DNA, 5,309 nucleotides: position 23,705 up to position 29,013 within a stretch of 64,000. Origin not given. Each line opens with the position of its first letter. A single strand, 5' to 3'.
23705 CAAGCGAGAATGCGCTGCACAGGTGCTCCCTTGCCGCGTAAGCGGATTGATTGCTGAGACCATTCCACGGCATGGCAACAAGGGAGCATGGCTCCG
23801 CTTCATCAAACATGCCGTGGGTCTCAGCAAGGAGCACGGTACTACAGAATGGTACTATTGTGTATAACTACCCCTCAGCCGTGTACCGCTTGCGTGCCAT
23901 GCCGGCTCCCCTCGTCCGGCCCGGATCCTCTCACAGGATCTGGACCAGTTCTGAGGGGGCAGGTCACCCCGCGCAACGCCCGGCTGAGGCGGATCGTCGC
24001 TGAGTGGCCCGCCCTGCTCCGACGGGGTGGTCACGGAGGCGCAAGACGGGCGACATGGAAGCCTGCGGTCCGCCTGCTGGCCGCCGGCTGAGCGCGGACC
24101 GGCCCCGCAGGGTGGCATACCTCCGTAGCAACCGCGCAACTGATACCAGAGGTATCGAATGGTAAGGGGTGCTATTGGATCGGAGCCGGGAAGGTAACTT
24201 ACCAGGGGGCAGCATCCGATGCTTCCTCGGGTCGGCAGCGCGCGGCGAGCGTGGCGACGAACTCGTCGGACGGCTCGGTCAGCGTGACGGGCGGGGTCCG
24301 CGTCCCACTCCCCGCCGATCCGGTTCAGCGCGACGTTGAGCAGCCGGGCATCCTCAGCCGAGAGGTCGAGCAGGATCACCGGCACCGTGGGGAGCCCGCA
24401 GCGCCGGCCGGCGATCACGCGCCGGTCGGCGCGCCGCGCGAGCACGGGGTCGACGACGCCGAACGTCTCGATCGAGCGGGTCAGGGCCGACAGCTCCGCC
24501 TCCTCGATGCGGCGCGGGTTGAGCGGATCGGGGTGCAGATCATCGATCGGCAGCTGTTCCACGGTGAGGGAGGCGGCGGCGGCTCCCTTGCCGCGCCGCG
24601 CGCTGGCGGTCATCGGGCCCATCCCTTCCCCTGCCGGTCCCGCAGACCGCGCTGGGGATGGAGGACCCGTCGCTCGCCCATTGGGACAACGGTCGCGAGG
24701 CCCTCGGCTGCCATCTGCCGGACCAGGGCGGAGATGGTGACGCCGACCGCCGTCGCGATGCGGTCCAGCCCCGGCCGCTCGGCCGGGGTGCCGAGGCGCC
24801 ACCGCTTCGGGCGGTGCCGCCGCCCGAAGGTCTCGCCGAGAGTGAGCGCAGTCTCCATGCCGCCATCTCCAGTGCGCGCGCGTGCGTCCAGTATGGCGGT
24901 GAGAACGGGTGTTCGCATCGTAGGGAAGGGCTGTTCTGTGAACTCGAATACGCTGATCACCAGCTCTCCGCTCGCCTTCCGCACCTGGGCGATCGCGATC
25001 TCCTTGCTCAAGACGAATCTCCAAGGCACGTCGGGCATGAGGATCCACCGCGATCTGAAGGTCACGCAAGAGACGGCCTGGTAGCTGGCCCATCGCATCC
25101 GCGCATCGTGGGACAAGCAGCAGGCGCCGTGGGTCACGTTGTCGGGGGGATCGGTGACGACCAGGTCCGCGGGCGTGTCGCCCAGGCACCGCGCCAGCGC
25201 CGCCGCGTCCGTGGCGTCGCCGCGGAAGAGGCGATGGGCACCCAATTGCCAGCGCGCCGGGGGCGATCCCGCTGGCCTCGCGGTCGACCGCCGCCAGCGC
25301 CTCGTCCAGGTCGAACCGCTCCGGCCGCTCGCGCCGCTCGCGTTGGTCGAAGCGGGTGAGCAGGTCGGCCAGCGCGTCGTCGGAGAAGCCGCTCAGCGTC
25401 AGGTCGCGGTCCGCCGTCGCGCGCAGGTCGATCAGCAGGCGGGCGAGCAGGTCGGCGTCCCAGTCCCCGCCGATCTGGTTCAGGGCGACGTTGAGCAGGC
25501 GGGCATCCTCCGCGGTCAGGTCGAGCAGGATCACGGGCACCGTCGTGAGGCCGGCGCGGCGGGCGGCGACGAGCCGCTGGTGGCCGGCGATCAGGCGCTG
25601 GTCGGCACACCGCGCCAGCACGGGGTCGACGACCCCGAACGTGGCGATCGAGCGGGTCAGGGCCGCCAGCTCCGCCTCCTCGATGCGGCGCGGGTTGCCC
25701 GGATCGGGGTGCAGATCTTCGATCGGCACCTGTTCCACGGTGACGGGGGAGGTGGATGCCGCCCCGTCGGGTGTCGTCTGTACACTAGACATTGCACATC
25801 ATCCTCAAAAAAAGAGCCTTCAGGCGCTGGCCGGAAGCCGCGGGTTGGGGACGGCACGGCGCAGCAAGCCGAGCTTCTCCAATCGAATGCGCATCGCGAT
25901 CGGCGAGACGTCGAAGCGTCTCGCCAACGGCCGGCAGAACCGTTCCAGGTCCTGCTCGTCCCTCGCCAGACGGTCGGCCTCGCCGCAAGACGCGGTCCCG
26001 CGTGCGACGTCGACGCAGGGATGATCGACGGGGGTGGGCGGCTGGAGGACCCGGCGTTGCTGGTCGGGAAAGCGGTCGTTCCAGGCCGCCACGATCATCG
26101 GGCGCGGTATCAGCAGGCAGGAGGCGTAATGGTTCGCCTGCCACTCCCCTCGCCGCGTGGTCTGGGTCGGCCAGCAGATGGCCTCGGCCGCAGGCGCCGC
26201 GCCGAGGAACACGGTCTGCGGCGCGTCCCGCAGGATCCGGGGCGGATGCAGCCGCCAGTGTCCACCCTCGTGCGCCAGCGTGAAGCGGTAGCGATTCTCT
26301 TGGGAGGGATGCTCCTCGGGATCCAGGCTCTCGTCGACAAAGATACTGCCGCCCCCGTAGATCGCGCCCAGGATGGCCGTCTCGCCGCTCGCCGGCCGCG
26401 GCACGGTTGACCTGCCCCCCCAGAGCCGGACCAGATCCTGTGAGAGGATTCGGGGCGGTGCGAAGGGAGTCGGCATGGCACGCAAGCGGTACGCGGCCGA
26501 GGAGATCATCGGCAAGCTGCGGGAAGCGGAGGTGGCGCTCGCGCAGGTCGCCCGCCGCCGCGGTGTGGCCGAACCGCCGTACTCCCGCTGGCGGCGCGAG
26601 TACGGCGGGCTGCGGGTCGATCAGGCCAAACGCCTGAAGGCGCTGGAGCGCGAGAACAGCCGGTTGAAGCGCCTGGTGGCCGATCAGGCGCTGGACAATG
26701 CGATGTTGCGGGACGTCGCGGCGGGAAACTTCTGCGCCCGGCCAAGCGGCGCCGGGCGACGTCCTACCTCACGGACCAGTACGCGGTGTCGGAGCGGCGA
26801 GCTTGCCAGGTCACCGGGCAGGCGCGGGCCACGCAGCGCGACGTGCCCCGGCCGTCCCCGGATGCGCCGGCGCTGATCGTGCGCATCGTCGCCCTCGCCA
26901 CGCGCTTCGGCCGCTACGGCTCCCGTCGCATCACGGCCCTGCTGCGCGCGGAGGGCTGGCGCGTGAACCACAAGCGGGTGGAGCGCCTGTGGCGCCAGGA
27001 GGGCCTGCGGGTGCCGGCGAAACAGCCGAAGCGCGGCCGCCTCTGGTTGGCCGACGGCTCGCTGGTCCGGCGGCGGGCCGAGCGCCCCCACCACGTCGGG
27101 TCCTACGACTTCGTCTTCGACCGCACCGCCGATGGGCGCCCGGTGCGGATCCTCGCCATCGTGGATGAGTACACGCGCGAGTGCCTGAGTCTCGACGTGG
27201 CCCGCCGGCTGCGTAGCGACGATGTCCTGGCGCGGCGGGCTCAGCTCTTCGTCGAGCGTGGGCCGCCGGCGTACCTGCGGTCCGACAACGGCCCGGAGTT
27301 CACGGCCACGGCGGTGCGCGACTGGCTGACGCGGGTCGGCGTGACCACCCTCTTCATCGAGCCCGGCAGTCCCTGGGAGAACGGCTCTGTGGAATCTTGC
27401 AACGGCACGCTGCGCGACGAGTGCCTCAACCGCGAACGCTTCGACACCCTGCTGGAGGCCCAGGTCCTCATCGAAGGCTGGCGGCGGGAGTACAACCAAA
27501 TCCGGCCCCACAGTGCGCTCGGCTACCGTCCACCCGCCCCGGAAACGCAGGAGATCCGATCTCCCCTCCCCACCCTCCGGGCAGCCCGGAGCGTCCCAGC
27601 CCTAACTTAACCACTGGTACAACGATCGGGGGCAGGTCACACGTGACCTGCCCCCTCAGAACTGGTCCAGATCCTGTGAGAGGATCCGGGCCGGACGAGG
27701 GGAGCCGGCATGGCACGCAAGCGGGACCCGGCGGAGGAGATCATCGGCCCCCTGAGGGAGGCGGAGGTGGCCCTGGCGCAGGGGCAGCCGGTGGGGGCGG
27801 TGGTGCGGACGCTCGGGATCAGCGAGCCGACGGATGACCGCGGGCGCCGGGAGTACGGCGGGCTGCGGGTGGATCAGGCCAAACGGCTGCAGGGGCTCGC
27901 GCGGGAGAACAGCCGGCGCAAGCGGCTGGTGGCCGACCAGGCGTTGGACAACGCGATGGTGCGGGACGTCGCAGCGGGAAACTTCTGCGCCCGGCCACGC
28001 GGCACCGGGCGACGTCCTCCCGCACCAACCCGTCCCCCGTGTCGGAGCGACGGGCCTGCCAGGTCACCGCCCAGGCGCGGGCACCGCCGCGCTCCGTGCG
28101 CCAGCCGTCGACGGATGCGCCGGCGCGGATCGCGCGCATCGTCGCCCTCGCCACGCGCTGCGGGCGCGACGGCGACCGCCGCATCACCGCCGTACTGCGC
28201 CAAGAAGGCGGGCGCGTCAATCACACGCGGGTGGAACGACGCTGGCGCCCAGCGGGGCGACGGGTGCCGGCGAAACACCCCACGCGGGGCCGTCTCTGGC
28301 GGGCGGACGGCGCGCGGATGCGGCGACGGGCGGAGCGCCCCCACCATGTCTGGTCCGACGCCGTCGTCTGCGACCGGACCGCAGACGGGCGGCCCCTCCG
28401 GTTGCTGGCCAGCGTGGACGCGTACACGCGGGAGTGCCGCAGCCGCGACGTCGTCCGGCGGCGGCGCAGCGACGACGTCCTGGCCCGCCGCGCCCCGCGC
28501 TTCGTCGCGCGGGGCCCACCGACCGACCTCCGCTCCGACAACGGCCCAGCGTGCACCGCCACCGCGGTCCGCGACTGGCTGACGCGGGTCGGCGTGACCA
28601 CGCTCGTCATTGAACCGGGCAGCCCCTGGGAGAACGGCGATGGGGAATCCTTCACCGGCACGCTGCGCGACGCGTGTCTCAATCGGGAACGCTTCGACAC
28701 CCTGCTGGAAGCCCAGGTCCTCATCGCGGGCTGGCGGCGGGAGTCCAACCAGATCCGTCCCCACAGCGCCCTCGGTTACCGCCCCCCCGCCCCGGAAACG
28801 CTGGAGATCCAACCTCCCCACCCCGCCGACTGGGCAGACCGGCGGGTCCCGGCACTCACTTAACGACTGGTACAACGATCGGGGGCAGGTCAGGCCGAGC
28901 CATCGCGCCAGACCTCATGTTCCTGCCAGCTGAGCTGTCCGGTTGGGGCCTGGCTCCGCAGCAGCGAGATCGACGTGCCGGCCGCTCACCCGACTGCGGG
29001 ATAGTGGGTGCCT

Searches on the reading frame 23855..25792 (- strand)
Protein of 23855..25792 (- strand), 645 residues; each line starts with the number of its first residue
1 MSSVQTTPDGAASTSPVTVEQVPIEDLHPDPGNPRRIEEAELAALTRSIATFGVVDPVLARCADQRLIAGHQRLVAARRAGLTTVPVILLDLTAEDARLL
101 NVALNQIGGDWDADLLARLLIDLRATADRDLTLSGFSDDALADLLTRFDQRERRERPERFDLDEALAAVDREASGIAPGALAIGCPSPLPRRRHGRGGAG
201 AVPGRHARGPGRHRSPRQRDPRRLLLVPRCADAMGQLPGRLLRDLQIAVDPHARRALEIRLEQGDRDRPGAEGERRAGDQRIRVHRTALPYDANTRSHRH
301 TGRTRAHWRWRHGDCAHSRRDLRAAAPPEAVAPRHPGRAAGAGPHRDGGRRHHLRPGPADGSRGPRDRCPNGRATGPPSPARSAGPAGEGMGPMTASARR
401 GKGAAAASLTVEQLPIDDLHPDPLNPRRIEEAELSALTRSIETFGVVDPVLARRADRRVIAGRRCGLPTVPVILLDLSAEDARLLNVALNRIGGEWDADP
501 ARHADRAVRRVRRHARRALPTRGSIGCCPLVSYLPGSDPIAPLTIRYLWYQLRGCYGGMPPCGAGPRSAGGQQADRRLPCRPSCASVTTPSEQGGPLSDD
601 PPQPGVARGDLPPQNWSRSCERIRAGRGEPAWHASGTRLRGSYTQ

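Call 54: search_protein_families(library=pfam, proteins=[window:23855-25792:-], max_evalue=0.001)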
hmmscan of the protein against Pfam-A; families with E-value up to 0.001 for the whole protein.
window:23855-25792:- (645 aa): 1 family
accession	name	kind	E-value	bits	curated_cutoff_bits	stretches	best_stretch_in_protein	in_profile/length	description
PF02195.25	ParB_N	-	1.3e-20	73.7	26.3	2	19-97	3-85/95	ParB N-terminal domain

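Call 60: search_protein_families(library=padloc, proteins=[window:23855-25792:-], max_evalue=0.001)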
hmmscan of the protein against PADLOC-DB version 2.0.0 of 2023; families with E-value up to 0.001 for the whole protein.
window:23855-25792:- (645 aa): 1 family
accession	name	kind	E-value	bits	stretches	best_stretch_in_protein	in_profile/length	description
PDLC03229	MTase_II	-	1.7e-39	133.8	2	17-164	8-158/436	Type II methyltransferase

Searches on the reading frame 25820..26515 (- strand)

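Call 49: search_protein_families(library=pfam, proteins=[window:25820-26515:-], max_evalue=0.001)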
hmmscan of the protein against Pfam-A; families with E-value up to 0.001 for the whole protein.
window:25820-26515:- (231 aa): 1 family
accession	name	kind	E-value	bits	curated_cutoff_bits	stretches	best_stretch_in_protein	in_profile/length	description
PF06114.19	Peptidase_M78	-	1.5e-09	38.1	22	1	72-154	38-105/123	IrrE N-terminal-like domain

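Call 60: search_protein_families(library=padloc, proteins=[window:25820-26515:-], max_evalue=0.001)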
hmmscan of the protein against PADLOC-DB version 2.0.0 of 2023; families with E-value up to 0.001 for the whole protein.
window:25820-26515:- (231 aa): 4 families
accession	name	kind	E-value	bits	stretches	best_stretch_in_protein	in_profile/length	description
PDLC04141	capP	-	2.6e-13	48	1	69-144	60-121/242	capP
PDLC03953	RmrA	-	2.6e-06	24.9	0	72-94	204-226/373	-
PDLC03954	RmrA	-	4.3e-05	20.6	0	75-142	207-258/380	-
PDLC03943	RmrA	-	0.00064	16.9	0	121-145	214-238/370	-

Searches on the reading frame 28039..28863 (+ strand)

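Call 49: search_protein_families(library=pfam, proteins=[window:28039-28863:+], max_evalue=0.001)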
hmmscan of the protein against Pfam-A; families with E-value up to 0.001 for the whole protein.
window:28039-28863:+ (274 aa): 3 families
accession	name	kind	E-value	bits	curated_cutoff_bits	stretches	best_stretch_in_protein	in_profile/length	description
PF13683.12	rve_3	-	3.9e-22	78.2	26.5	1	185-250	2-67/67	Integrase core domain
PF00665.32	rve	-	2.8e-12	47.2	32.6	1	99-196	2-102/102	Integrase core domain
PF13276.12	HTH_21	-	7.1e-06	26.6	28.1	1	38-73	14-51/60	HTH-like domain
